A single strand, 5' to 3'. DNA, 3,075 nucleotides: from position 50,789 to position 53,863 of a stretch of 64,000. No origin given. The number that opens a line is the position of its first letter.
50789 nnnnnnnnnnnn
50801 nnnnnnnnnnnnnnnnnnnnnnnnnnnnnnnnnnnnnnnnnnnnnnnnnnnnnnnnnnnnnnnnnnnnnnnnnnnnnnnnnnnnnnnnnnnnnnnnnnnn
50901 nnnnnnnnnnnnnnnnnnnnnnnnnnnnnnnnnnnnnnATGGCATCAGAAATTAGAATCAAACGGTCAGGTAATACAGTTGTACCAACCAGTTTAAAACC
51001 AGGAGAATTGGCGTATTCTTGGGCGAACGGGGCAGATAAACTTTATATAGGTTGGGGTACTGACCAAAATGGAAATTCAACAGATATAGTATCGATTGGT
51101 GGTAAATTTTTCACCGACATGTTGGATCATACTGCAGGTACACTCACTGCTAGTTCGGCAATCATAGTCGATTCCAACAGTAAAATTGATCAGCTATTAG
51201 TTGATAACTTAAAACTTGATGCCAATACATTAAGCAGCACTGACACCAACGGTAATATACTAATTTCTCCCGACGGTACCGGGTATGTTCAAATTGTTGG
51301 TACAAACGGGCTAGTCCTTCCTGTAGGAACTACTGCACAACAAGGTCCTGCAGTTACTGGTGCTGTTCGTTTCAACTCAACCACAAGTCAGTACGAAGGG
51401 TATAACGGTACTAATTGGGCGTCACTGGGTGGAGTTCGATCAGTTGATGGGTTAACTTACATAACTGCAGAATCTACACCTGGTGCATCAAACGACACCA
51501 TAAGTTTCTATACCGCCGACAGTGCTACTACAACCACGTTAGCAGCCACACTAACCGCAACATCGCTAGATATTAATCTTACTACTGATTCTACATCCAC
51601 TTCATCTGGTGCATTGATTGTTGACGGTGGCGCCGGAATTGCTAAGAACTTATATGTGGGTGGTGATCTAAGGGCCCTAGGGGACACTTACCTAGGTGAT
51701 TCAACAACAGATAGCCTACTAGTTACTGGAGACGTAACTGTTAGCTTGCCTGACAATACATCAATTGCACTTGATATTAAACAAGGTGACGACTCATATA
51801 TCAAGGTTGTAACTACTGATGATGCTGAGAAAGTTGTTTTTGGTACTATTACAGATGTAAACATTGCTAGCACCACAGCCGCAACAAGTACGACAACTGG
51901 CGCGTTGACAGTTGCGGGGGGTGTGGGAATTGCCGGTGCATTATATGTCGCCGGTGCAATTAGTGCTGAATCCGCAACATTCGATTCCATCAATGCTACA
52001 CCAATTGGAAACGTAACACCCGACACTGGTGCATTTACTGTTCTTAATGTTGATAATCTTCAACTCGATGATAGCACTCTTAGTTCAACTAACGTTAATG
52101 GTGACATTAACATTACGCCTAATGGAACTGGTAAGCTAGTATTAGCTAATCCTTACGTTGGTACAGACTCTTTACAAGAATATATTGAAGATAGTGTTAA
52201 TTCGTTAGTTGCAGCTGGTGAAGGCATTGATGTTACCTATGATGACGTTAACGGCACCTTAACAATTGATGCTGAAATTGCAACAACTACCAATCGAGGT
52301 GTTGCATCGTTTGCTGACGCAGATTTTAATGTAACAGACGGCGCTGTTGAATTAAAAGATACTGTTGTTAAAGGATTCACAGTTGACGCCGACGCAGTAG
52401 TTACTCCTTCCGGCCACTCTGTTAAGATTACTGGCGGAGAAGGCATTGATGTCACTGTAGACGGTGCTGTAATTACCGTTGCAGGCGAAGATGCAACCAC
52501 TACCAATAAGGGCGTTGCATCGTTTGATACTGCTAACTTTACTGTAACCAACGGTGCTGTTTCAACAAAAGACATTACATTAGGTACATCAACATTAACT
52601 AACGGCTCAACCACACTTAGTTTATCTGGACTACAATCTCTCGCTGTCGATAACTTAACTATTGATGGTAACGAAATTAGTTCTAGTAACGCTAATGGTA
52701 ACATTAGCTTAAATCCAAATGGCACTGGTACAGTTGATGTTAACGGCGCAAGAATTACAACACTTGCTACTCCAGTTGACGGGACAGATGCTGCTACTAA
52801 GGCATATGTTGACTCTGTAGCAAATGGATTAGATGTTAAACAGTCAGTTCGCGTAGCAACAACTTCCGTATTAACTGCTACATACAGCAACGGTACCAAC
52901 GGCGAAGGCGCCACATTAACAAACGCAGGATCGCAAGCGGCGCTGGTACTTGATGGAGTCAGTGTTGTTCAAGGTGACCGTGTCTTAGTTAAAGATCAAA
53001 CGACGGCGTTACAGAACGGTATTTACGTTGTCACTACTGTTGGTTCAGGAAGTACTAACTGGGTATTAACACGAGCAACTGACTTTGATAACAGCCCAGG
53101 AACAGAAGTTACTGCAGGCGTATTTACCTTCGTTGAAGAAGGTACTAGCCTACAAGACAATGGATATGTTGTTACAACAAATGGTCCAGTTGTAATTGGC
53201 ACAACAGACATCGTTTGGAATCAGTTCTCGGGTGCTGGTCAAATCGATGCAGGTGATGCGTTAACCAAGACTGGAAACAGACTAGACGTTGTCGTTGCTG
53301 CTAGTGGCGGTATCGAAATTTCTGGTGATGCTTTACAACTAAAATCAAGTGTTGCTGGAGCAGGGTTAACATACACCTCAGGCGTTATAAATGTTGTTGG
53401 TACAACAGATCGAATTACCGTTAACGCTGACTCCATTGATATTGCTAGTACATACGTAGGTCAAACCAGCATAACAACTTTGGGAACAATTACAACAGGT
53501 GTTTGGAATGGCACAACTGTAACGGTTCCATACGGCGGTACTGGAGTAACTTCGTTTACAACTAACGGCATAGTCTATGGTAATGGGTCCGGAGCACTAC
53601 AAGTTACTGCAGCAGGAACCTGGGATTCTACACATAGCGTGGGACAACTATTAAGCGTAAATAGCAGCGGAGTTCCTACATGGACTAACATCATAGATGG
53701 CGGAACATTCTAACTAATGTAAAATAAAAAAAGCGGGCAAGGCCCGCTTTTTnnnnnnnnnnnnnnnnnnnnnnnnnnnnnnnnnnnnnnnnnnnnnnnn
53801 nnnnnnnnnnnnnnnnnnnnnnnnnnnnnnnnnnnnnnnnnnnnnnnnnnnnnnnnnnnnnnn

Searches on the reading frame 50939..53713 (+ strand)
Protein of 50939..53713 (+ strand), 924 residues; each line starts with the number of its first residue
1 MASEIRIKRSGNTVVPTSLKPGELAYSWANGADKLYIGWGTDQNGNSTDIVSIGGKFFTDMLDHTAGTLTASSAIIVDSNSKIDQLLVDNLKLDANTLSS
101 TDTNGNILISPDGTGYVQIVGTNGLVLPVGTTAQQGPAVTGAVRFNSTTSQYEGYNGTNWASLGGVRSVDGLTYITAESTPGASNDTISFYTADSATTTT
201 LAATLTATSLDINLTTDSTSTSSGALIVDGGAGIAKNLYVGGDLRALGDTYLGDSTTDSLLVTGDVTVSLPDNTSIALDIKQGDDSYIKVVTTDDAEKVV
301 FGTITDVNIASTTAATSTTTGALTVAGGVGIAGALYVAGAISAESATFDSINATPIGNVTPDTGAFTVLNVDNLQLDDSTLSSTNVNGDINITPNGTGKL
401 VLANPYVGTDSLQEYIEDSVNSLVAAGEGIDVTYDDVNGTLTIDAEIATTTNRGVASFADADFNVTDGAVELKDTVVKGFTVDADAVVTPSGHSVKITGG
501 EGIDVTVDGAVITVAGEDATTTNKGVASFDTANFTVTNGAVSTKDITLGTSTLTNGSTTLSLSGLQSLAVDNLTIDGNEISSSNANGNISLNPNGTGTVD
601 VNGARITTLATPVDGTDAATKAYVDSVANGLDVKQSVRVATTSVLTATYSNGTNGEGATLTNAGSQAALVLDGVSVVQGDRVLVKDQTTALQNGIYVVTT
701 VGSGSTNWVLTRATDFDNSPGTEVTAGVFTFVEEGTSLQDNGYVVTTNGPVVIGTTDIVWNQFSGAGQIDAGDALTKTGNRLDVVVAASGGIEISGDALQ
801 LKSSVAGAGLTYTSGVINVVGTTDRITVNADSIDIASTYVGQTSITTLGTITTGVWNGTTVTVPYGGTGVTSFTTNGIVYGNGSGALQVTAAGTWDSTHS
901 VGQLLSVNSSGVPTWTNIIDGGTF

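Call 7: search_protein_families(library=pfam, max_evalue=0.001, proteins=[window:50939-53713:+])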
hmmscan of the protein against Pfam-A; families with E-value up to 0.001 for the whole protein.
window:50939-53713:+ (924 aa): 0 families

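Call 8: search_dna_similar(query=window:50939-53713:+, collection=phages, mode=protein, max_rows=15)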
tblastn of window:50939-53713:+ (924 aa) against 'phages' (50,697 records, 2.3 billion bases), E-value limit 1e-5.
Records with a match: 402; places in all: 466; records where one place covers at least 80% of the query: 0.
Best place of each record, by identity: <60% 402.
By first word of the organism name: Mycobacterium 206; Ralstonia 49; Synechococcus 49; Gordonia 22; Cyanophage 14; Prochlorococcus 12; Pseudomonas 11; Xanthomonas 6; Methylophilales 4; Caudoviricetes 4; and 17 more.
By host as written in the record: Mycobacterium smegmatis mc2 155 158; Ralstonia solanacearum 41; - 39; Mycobacterium smegmatis mc#155 26; Gordonia rubripertincta NRRL B-16540 14; Synechococcus sp. 13; Synechococcus 8; Synechococcus sp. MW02 6; and 52 more.
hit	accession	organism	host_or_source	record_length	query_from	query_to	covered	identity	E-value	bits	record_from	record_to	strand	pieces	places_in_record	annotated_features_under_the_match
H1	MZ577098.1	Methylophilales phage Melnitz-3 EXVC039M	Methylophilales_sp._H5P1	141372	1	818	61%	52.6%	1e-103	475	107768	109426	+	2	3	tail fiber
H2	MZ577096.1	Methylophilales phage Melnitz-2 EXVC040M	Methylophilales_sp._H5P1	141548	1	818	61%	52.6%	1e-103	475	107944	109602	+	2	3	tail fiber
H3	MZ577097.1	Methylophilales phage Melnitz EXVC044M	Methylophilales_sp._H5P1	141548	1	818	61%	52.6%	1e-103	475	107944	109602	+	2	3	tail fiber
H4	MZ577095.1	Methylophilales phage Melnitz-1 EXVC043M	Methylophilales_sp._H5P1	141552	1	818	61%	52.6%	1e-103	475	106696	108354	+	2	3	tail fiber protein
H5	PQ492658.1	Limnohabitans phage DC31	Limnohabitans sp. DCL3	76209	1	924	47%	48.7%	2e-58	295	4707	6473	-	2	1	hypothetical protein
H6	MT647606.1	Pelagibacter phage Mosig EXVC030M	Candidatus Pelagibacter ubique HTCC1062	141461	1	803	35%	56.1%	2e-60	330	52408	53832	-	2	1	putative tail fiber protein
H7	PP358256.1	Ralstonia phage PY059YO380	Ralstonia solanacearum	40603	572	887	34%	41.5%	4e-32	142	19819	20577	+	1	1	hypothetical protein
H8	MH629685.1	Synechococcus virus S-PRM1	Synechococcus sp. WH 7803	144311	569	814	27%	41.5%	6e-34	147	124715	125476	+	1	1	hypothetical protein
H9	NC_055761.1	Synechococcus virus S-PRM1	Synechococcus sp. WH 7803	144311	569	814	27%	41.5%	6e-34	147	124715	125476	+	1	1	hypothetical protein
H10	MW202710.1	Caudoviricetes sp.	Manatee Spring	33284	596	836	26%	41.5%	9e-31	137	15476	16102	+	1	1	hyaluronase tail fiber protein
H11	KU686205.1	Synechococcus phage S-CAM9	Synechococcus sp.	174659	575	814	26%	40.5%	1e-30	137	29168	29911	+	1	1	tail fiber protein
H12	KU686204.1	Synechococcus phage S-CAM9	Synechococcus sp.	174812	575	814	26%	40.5%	1e-30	137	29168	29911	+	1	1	tail fiber protein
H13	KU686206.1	Synechococcus phage S-CAM9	Synechococcus sp.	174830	575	814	26%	40.5%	1e-30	137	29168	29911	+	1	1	tail fiber protein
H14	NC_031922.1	Synechococcus phage S-CAM9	Synechococcus sp.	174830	575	814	26%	40.5%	1e-30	137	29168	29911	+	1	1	tail fiber protein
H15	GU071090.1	Cyanophage PSS2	-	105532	596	784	20%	48.7%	2e-37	159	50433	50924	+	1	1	predicted protein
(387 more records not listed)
